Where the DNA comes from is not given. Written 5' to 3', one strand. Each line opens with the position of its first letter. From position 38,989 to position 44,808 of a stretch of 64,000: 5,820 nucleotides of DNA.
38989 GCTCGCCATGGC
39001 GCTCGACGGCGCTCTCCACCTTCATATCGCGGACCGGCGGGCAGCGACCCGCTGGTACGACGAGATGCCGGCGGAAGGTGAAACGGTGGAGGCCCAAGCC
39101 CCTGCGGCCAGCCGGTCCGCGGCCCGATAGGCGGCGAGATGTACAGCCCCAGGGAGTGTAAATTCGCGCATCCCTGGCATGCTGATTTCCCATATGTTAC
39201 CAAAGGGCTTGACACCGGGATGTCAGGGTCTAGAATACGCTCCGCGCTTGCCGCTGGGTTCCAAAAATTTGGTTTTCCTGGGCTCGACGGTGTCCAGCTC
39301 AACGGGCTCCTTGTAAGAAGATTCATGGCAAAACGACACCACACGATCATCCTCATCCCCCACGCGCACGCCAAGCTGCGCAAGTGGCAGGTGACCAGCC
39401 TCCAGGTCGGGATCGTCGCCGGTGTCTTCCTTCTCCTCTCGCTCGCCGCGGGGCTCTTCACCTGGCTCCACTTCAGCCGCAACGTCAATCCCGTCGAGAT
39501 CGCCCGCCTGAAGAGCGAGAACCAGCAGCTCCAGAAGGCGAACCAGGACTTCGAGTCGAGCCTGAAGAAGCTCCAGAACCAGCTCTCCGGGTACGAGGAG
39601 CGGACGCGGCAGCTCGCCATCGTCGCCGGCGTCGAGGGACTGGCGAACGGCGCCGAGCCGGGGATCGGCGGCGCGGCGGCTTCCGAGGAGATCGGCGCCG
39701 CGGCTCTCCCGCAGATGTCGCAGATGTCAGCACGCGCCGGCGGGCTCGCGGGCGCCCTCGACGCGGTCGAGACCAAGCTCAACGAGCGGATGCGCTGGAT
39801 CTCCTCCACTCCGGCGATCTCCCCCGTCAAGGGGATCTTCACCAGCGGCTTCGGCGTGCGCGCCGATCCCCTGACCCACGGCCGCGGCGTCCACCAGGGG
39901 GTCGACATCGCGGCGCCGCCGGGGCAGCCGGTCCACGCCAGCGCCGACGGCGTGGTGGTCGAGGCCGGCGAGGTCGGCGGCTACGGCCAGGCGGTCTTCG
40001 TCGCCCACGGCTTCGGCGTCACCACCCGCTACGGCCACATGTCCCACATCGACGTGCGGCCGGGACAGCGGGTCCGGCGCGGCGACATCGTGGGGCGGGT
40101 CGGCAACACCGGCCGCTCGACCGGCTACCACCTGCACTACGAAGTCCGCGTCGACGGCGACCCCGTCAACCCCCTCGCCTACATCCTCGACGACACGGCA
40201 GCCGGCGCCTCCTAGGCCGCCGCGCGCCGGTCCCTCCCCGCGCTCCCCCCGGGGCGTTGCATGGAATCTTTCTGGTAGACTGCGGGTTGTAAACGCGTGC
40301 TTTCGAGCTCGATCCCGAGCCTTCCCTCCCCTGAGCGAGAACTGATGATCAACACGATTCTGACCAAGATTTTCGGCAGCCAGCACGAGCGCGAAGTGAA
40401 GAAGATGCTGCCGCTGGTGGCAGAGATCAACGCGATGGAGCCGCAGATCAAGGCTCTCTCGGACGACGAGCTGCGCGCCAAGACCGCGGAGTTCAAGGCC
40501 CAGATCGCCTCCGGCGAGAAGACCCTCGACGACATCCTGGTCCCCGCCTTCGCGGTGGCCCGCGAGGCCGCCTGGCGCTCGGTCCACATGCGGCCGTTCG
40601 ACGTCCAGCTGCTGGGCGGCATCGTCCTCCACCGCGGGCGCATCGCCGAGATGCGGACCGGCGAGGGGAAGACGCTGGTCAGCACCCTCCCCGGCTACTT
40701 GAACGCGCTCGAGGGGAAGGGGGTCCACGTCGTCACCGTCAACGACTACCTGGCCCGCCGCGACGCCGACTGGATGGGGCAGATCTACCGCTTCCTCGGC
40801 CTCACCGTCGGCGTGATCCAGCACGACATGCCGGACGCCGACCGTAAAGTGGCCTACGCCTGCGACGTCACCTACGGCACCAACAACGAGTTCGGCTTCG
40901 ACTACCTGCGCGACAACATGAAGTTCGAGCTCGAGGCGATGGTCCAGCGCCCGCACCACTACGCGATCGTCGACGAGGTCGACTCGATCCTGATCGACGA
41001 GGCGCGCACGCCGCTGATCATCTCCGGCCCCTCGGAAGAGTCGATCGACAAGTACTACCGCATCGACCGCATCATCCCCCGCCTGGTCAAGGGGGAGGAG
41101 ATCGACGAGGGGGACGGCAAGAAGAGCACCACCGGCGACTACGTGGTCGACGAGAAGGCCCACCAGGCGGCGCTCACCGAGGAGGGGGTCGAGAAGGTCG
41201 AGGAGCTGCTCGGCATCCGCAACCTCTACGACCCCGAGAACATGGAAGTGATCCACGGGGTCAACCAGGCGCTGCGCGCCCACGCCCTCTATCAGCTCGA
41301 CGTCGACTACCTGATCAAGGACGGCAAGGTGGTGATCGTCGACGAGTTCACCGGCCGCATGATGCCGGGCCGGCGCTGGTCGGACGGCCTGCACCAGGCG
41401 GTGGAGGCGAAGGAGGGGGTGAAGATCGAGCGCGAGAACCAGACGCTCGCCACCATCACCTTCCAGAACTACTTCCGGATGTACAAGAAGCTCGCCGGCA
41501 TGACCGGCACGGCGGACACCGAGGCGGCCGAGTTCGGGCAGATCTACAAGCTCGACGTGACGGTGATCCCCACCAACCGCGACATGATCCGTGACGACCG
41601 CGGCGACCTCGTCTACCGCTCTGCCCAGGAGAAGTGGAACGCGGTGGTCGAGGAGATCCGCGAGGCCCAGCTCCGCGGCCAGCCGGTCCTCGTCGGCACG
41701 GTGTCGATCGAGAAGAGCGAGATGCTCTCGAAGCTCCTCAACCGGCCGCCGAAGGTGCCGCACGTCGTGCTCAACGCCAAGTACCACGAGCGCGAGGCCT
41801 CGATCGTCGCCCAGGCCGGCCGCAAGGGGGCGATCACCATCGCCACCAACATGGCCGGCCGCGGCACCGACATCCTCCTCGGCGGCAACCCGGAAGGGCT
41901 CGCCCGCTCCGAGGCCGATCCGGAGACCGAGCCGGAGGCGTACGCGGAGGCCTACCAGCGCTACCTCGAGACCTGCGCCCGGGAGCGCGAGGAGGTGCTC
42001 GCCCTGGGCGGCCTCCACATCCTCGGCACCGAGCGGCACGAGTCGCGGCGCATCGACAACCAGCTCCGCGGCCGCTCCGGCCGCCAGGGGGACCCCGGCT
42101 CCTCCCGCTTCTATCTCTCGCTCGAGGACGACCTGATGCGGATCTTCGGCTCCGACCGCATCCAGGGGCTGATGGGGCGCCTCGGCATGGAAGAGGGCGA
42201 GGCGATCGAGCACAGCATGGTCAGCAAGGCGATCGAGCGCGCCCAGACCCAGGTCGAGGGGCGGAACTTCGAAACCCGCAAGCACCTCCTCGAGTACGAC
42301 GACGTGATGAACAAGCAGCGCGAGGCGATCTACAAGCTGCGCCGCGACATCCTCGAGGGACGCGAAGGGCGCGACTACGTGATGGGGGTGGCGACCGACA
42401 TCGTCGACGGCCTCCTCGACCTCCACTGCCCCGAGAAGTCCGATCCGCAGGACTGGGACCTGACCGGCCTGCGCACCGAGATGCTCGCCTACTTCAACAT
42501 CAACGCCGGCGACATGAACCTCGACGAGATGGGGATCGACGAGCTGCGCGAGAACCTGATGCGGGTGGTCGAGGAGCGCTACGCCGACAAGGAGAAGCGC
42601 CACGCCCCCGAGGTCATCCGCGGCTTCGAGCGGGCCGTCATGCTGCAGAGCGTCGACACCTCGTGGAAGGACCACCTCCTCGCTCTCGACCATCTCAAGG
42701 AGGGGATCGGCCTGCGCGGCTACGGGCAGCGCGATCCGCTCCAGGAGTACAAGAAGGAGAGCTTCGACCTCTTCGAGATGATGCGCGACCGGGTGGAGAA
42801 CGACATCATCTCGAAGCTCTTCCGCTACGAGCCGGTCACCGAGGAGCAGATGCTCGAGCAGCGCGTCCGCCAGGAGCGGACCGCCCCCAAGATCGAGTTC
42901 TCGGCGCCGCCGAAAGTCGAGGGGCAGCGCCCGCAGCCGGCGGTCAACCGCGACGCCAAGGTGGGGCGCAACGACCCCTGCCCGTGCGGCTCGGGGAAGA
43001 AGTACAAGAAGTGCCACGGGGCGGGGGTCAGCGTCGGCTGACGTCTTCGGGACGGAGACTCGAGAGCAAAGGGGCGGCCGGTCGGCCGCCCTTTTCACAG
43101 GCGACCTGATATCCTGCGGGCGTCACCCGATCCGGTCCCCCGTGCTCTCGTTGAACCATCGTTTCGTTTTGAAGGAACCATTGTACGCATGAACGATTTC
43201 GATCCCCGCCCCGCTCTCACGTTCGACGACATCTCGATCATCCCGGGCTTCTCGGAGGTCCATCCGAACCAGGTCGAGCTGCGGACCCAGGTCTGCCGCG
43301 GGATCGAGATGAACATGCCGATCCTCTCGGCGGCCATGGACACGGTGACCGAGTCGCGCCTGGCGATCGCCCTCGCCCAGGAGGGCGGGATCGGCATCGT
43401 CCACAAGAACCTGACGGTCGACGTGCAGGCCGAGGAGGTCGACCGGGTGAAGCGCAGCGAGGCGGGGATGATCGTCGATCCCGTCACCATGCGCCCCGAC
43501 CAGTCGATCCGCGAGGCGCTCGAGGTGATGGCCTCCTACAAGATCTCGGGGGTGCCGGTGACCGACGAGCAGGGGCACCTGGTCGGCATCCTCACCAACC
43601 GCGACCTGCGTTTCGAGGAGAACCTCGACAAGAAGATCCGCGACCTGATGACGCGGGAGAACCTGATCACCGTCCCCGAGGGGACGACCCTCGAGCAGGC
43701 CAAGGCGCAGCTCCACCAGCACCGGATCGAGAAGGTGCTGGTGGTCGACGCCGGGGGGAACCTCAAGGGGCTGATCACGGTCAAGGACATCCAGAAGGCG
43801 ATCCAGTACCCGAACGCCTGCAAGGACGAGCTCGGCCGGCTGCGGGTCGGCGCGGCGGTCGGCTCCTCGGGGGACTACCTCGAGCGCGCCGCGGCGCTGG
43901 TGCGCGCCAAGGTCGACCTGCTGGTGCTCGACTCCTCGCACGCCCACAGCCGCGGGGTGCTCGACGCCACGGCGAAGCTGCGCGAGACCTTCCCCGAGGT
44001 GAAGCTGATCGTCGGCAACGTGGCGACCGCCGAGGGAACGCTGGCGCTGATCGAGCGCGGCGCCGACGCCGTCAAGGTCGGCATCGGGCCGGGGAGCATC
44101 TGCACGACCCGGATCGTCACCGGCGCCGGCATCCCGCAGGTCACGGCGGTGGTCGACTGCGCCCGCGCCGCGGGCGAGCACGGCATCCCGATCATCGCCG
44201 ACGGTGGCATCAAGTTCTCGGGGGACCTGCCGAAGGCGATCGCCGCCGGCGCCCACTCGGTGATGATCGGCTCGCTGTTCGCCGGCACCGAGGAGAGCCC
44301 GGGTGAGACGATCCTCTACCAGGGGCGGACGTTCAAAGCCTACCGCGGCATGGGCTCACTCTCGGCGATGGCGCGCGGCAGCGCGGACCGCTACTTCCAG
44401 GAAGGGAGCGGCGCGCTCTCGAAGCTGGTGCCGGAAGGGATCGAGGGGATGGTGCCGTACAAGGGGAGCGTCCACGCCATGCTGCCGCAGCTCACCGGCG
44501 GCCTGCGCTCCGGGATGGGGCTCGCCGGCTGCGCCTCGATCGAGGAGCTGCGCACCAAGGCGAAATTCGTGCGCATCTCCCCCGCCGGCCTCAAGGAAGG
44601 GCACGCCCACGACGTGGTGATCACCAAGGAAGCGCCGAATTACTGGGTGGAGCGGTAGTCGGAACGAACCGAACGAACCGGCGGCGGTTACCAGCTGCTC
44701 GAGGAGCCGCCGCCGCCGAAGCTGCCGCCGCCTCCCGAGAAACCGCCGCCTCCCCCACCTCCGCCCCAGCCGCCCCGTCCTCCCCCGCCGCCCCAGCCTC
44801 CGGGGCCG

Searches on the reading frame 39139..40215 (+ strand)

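Call 69: search_protein_families(library=pfam, proteins=[window:39139-40215:+], max_evalue=0.00001)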
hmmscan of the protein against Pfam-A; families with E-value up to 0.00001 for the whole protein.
window:39139-40215:+ (358 aa): 1 family
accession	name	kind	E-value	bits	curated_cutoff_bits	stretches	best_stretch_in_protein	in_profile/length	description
PF01551.29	Peptidase_M23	-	9.2e-36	122.4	28.7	1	251-345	2-96/96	Peptidase family M23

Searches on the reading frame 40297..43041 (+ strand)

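Call 69: search_protein_families(library=pfam, proteins=[window:40297-43041:+], max_evalue=0.00001)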
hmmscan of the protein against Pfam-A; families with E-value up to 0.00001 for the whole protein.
window:40297-43041:+ (914 aa): 5 families
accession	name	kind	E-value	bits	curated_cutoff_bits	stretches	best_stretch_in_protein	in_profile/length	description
PF07517.20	SecA_DEAD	-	8.5e-133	442.5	24.6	1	23-413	2-289/290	SecA DEAD-like domain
PF21090.3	P-loop_SecA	-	3.5e-94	314.6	27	1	430-634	2-205/205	SecA P-loop domain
PF07516.18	SecA_SW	-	1e-69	235.1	26.7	1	636-844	1-199/200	SecA Wing and Scaffold domain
PF01043.26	SecA_PP_bind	-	5.1e-43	146.6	23.5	1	249-370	2-110/110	SecA preprotein cross-linking domain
PF02810.21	SEC-C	-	8e-11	42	20.4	1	891-908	1-18/19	SEC-C motif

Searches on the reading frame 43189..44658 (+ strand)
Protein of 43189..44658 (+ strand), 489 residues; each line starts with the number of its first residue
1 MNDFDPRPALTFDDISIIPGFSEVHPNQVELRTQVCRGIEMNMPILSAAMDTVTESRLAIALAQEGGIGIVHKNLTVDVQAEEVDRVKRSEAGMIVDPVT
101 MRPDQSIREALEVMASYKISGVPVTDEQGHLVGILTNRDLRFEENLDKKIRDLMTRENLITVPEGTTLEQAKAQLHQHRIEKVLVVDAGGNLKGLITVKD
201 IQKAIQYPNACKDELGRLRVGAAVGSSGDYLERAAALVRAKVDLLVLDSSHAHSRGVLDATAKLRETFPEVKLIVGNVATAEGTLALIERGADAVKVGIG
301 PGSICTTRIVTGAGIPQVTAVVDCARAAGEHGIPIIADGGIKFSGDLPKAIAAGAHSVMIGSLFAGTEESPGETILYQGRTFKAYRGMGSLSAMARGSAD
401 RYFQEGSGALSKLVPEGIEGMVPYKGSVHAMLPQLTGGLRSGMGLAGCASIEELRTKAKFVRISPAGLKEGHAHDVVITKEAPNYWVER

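Call 69: search_protein_families(library=pfam, proteins=[window:43189-44658:+], max_evalue=0.00001)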
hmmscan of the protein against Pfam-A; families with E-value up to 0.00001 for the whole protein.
window:43189-44658:+ (489 aa): 4 families
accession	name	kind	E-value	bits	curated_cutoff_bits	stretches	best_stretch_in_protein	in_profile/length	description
PF00478.31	IMPDH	-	1.4e-155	518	25.6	1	9-474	1-345/345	IMP dehydrogenase / GMP reductase domain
PF00571.33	CBS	-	3.1e-27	95.1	24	2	94-141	5-52/57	CBS domain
PF03060.21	NMO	-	1.1e-12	48.4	28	1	273-375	138-236/331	Nitronate monooxygenase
PF01070.24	FMN_dh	-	3.4e-08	33.3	24.9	1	259-364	208-305/350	FMN-dependent dehydrogenase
